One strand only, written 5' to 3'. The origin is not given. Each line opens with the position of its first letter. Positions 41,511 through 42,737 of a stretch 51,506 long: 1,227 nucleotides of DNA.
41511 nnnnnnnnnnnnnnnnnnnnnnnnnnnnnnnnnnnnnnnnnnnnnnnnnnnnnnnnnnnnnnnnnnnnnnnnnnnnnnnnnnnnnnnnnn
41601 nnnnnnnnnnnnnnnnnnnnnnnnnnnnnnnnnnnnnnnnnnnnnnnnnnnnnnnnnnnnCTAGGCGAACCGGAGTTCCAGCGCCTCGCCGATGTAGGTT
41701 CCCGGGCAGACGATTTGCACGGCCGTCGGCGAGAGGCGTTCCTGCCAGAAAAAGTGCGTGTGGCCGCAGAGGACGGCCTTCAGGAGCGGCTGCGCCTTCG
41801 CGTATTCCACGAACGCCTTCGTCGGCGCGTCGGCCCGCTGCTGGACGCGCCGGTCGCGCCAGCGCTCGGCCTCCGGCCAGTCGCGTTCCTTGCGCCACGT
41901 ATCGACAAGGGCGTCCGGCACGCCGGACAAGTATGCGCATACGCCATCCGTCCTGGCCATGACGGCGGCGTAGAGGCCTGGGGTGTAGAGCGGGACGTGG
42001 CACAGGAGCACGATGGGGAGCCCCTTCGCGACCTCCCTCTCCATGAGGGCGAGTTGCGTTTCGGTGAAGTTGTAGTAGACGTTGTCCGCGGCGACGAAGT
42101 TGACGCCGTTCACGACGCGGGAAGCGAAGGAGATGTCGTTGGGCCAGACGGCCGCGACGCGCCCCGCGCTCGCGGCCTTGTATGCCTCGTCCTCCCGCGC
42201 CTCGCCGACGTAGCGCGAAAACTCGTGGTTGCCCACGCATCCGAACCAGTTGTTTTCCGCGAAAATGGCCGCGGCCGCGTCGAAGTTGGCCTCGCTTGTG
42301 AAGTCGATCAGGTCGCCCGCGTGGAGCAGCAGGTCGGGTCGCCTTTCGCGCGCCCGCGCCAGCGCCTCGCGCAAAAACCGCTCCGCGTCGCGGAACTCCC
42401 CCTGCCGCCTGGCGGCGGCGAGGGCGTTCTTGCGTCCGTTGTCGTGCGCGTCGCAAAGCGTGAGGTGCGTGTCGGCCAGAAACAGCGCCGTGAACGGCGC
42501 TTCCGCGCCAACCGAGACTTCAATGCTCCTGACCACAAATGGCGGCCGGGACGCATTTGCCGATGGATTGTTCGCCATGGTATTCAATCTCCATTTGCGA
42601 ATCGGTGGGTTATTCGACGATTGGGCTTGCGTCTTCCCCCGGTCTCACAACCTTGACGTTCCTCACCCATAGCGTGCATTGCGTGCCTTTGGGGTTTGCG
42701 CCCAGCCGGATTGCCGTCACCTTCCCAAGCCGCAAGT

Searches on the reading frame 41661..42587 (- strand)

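Call 83: search_protein_families(library=pfam, proteins=[window:41661-42587:-], max_evalue=0.0001)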
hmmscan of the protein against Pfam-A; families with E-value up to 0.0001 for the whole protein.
window:41661-42587:- (308 aa): 2 families
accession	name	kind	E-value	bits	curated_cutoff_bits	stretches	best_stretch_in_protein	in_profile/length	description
PF00149.33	Metallophos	-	7.5e-15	56.3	21.5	1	34-278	3-189/191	Calcineurin-like phosphoesterase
PF12850.12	Metallophos_2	-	3.6e-05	24.3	27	0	40-130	9-60/154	Calcineurin-like phosphoesterase superfamily domain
